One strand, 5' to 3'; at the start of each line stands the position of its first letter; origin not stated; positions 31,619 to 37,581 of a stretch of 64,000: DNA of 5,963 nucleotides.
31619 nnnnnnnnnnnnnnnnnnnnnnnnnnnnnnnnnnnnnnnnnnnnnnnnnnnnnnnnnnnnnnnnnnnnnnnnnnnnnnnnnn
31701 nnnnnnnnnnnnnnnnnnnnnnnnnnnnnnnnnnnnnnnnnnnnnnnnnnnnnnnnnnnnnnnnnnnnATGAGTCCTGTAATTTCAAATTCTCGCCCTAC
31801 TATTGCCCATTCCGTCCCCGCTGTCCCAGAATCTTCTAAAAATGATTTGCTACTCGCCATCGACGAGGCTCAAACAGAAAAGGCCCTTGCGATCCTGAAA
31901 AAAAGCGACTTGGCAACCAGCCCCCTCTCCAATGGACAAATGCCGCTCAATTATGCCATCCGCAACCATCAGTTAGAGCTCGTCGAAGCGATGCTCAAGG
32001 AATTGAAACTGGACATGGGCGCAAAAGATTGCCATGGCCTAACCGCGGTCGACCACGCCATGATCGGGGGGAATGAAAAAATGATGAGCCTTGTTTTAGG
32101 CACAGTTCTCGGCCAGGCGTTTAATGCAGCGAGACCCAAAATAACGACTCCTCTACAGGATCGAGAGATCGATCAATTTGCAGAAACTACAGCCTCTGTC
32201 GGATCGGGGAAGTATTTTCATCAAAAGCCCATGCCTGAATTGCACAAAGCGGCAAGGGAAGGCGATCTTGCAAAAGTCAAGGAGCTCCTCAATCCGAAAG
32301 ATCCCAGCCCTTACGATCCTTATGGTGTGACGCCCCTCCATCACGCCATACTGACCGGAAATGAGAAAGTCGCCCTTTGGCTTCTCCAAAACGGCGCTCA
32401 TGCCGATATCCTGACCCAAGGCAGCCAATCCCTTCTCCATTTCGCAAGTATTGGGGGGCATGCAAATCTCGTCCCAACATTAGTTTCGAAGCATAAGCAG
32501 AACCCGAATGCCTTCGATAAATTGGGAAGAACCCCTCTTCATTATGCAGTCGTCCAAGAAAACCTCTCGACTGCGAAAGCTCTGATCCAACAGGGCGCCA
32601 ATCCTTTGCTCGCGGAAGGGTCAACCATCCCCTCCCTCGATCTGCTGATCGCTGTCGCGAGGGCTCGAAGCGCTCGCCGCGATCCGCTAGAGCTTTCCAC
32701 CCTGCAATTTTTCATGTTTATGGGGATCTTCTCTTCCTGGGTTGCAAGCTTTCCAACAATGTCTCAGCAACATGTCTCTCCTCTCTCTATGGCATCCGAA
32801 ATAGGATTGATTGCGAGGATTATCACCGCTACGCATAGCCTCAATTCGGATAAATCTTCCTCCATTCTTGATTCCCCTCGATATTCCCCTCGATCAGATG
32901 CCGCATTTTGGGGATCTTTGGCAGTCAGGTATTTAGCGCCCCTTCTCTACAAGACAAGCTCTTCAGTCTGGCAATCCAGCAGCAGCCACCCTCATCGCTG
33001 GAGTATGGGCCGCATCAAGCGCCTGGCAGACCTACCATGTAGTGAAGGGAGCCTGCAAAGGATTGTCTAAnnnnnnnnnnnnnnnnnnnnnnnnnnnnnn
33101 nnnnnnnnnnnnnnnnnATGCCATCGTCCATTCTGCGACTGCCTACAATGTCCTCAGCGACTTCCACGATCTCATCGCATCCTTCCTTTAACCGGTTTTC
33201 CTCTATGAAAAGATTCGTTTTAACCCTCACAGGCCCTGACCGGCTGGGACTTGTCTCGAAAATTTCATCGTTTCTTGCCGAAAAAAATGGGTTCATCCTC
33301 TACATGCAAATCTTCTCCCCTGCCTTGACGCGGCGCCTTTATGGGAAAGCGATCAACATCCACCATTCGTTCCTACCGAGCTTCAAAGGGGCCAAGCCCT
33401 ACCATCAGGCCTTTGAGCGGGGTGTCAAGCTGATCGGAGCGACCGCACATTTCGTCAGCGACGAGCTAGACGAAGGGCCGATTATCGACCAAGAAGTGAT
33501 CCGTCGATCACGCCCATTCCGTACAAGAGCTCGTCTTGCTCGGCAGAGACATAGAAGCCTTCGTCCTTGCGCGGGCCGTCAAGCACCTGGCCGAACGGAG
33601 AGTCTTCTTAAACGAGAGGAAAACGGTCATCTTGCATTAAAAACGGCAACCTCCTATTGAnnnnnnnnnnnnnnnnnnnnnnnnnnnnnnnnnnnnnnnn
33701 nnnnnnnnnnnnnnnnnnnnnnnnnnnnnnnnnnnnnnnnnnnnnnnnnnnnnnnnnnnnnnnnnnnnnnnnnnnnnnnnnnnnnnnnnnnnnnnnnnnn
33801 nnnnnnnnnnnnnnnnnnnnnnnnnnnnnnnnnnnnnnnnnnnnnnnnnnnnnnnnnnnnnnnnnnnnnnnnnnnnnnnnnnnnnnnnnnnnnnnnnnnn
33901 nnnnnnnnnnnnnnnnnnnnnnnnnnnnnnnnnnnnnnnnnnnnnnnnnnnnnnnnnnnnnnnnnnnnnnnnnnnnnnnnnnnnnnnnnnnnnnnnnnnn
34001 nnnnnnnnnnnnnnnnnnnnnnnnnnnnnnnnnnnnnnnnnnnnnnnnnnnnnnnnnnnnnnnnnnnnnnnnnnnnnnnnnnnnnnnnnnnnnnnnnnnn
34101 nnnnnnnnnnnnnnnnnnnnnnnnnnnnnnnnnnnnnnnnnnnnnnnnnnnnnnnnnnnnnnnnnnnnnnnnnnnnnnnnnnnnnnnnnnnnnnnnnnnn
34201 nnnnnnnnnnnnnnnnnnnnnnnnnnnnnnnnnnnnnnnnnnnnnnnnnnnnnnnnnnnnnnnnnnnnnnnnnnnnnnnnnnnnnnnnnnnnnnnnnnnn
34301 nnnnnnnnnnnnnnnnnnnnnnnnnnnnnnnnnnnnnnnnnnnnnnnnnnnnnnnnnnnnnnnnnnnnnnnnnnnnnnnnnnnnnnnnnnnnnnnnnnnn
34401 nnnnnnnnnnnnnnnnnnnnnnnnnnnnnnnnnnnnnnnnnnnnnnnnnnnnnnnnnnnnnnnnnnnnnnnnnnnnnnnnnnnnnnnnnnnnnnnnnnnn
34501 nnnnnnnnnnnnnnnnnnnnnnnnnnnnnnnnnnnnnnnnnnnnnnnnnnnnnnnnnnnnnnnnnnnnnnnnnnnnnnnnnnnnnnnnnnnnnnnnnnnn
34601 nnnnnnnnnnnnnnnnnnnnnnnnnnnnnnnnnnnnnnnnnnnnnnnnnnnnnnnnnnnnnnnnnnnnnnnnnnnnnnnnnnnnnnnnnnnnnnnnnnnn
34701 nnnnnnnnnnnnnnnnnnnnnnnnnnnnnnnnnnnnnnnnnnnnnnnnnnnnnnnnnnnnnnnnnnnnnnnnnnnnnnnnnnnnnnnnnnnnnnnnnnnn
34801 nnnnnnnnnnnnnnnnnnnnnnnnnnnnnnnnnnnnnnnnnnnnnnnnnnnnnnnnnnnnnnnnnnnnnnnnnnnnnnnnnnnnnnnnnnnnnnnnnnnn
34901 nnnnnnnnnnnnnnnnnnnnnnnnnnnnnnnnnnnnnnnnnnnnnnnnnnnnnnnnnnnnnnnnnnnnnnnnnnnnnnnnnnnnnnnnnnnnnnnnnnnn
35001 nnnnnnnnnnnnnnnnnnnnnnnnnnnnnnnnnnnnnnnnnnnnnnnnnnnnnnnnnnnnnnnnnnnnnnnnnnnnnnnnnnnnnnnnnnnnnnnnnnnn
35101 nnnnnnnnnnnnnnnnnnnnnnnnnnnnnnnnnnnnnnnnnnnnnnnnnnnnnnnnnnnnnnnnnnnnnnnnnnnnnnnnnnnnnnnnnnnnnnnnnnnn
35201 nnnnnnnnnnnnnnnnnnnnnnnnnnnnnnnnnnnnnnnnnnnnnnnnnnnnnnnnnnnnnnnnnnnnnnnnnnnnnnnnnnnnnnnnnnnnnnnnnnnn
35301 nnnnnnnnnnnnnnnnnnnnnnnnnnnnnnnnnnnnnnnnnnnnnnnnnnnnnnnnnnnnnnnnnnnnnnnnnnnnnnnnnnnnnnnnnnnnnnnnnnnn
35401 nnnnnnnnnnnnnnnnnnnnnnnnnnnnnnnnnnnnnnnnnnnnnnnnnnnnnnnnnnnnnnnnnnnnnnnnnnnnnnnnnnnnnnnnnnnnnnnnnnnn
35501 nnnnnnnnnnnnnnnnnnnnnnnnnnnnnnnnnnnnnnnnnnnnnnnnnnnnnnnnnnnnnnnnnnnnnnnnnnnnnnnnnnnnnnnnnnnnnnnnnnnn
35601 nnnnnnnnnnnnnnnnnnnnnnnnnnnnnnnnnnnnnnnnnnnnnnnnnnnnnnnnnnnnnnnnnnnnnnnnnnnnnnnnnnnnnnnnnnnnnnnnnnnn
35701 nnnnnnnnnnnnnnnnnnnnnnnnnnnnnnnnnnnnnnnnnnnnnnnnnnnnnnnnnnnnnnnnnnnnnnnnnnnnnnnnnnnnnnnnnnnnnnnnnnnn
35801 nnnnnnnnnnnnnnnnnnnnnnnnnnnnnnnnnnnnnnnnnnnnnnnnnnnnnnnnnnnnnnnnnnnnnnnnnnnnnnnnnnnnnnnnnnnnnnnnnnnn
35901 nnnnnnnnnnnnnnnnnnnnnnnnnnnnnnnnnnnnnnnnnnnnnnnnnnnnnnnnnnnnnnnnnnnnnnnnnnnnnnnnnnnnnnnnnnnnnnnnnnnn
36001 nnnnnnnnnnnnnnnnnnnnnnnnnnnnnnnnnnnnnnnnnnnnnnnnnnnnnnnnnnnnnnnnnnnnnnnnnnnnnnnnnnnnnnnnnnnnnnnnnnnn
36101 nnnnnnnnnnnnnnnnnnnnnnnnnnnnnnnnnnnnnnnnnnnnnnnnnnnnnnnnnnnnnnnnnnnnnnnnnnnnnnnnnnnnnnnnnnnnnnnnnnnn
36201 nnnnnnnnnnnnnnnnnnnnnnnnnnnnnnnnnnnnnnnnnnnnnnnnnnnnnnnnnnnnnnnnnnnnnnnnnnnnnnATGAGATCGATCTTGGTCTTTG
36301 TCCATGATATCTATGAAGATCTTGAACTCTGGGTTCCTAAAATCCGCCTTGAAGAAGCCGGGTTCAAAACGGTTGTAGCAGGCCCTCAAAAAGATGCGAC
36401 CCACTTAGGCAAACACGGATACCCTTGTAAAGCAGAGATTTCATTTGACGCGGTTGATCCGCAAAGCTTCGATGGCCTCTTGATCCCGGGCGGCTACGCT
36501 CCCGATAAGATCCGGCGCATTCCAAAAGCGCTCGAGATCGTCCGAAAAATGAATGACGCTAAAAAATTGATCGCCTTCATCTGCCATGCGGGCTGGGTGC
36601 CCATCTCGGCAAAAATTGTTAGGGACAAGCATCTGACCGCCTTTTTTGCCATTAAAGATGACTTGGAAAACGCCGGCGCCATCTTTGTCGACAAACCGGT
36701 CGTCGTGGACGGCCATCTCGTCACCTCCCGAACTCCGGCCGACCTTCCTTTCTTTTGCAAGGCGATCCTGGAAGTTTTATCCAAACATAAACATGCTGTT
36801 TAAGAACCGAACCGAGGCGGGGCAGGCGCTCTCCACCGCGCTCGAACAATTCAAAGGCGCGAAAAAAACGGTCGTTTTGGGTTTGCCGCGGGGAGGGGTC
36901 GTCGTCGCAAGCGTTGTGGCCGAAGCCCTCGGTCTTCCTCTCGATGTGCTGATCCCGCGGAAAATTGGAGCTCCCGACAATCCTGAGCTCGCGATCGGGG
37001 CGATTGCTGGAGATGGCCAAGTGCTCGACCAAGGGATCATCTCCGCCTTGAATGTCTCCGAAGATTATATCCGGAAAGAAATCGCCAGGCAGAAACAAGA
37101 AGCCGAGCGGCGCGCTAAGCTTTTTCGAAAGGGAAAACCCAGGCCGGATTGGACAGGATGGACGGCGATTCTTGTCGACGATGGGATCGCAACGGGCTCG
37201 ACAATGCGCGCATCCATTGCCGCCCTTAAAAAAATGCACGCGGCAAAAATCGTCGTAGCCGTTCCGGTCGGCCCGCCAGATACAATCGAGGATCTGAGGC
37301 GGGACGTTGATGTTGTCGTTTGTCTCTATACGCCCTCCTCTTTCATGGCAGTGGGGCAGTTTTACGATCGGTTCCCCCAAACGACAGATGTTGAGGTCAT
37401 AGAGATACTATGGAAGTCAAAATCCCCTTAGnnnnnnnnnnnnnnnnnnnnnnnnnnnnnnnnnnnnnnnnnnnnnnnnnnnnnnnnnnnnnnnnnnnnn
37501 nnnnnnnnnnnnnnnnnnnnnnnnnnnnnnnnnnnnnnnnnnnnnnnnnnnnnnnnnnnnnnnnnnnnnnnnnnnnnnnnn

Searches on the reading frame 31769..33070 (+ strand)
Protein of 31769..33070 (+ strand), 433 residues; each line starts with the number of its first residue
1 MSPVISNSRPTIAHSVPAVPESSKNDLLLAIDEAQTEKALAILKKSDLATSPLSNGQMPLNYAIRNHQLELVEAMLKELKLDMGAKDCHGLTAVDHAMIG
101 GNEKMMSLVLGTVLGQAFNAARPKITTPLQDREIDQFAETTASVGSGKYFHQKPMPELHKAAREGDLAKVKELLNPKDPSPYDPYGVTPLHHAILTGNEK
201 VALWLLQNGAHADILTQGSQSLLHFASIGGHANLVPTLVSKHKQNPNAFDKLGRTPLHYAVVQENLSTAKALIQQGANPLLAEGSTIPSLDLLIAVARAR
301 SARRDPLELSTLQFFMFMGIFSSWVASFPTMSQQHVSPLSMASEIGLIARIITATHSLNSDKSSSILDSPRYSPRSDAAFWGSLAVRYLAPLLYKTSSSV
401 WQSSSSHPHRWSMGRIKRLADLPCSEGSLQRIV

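Call 20: search_protein_families(library=pfam, proteins=[window:31769-33070:+], max_evalue=0.01)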
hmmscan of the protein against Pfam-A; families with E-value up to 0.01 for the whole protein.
window:31769-33070:+ (433 aa): 7 families
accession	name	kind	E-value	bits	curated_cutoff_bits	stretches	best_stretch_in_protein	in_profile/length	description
PF12796.13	Ank_2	-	4.6e-29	101.3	27.3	3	210-279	20-86/90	Ankyrin repeats (3 copies)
PF13637.12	Ank_4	-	1e-21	76.9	22.7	3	158-206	1-50/50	Ankyrin repeats (many copies)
PF13606.12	Ank_3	-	6.6e-21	72.3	22.3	2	185-213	1-29/30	Ankyrin repeat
PF00023.36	Ank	-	9.1e-21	73.2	21.1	2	253-280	2-29/33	Ankyrin repeat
PF13857.12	Ank_5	-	1.6e-19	70.2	27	2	205-260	1-56/56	Ankyrin repeats (many copies)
PF24521.3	Ank_KRIT1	-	0.00016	21.8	80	1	154-249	18-115/149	KRIT1 ankyrin-repeats domain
PF20153.4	DUF6535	-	0.0041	17.4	23.9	1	315-379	27-91/177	Family of unknown function (DUF6535)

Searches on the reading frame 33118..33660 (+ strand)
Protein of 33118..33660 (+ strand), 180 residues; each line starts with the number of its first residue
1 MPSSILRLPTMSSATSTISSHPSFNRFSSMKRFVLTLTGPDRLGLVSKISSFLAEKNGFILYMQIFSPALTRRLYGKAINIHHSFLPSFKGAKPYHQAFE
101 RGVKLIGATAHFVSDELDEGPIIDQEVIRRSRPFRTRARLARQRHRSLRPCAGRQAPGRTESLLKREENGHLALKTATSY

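Call 20: search_protein_families(library=pfam, proteins=[window:33118-33660:+], max_evalue=0.01)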
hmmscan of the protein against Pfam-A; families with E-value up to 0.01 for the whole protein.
window:33118-33660:+ (180 aa): 2 families
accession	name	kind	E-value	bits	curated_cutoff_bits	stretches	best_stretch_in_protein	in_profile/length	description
PF00551.24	Formyl_trans_N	-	8.8e-24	84.7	26.1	1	49-128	75-154/181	Formyl transferase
PF13740.12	ACT_6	-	0.00064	20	23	1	32-61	2-31/76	ACT domain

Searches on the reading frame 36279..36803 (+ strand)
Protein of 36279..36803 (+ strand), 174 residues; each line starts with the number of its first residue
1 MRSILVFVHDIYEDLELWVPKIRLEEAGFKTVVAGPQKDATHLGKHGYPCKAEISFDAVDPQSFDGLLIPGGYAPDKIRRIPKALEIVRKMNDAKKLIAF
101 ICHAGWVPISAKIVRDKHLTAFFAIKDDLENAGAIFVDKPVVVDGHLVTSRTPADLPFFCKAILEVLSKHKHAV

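Call 20: search_protein_families(library=pfam, proteins=[window:36279-36803:+], max_evalue=0.01)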
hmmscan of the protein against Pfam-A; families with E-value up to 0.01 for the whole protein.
window:36279-36803:+ (174 aa): 1 family
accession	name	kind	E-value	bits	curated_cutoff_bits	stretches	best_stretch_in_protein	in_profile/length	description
PF01965.30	DJ-1_PfpI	-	3.8e-45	154.1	26.6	1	3-165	2-164/165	DJ-1/PfpI family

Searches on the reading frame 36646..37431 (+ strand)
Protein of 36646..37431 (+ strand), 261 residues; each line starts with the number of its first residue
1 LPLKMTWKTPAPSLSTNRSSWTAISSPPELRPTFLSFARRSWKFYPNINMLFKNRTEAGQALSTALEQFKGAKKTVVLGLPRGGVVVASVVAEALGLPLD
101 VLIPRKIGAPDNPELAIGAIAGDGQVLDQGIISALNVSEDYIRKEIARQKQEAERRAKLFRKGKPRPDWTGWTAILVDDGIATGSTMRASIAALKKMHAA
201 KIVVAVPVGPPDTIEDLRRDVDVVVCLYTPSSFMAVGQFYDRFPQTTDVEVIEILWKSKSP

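Call 20: search_protein_families(library=pfam, proteins=[window:36646-37431:+], max_evalue=0.01)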
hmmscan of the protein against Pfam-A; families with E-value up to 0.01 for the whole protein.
window:36646-37431:+ (261 aa): 3 families
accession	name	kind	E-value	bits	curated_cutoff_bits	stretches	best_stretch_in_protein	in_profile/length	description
PF00156.33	Pribosyltran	-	5.6e-18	65.2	26.3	1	60-228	17-144/158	Phosphoribosyl transferase domain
PF14681.12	UPRTase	-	0.0039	17.1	27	1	170-221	119-172/206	Uracil phosphoribosyltransferase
PF15609.12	PRTase_2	-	0.007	16.4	28.8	0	174-206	122-154/188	Phosphoribosyl transferase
